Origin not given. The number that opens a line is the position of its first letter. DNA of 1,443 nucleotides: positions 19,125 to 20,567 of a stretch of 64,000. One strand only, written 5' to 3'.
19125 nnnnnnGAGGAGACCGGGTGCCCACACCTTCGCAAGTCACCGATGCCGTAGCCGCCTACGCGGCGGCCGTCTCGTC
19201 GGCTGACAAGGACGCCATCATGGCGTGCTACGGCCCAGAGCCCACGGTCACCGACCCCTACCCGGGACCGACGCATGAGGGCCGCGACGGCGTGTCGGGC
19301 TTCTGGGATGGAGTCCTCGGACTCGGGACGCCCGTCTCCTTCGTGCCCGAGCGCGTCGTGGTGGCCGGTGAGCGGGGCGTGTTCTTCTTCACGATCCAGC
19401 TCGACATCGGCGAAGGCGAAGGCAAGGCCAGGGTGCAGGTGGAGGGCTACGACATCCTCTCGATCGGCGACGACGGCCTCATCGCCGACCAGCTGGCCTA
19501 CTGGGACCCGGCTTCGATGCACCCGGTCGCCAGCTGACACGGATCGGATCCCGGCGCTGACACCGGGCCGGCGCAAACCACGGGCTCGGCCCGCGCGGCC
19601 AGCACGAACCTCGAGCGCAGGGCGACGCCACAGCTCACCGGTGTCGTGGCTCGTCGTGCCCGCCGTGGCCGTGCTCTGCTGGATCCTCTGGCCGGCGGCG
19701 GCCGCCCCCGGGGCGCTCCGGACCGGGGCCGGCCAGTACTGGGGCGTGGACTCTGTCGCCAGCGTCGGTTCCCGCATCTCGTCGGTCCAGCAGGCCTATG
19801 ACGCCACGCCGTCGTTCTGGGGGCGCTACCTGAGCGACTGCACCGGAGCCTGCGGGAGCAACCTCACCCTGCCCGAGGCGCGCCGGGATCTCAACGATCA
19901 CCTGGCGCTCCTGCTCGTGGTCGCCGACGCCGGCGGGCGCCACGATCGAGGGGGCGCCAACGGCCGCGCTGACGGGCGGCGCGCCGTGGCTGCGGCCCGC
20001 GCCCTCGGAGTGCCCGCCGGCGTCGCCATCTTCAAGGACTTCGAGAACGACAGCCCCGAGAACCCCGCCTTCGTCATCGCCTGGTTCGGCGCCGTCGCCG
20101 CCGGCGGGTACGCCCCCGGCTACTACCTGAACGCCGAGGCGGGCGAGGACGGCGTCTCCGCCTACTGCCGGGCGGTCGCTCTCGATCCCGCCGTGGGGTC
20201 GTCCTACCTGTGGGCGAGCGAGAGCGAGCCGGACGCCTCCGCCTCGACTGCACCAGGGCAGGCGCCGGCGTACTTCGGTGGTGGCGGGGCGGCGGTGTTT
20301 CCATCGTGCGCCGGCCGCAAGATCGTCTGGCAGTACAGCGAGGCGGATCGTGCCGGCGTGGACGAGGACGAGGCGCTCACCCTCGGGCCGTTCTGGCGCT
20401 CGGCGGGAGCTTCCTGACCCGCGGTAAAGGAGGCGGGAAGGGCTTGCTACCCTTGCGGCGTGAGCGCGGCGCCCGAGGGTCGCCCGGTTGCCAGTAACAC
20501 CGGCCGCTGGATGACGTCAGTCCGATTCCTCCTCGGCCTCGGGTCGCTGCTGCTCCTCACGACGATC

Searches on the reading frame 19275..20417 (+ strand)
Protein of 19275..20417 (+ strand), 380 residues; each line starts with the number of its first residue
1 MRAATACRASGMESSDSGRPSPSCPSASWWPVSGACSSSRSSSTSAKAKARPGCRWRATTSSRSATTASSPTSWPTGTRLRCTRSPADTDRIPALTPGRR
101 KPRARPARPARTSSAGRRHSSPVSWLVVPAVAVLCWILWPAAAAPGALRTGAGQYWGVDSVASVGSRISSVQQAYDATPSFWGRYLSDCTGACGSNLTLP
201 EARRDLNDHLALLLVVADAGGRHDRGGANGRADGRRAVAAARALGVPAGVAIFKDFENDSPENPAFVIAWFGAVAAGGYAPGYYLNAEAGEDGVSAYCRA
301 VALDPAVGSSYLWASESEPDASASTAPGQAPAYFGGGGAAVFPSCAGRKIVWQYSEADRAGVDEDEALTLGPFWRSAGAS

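Call 5: search_protein_families(library=pfam, proteins=[window:19275-20417:+], max_evalue=0.01)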
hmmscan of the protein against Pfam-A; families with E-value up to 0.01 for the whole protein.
window:19275-20417:+ (380 aa): 1 family
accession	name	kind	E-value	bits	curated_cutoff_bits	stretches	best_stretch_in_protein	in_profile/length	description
PF08924.17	Rv2525c_GlyHyd-like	-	6.4e-14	53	27.2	1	177-295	6-136/198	Rv2525c-like, glycoside hydrolase-like domain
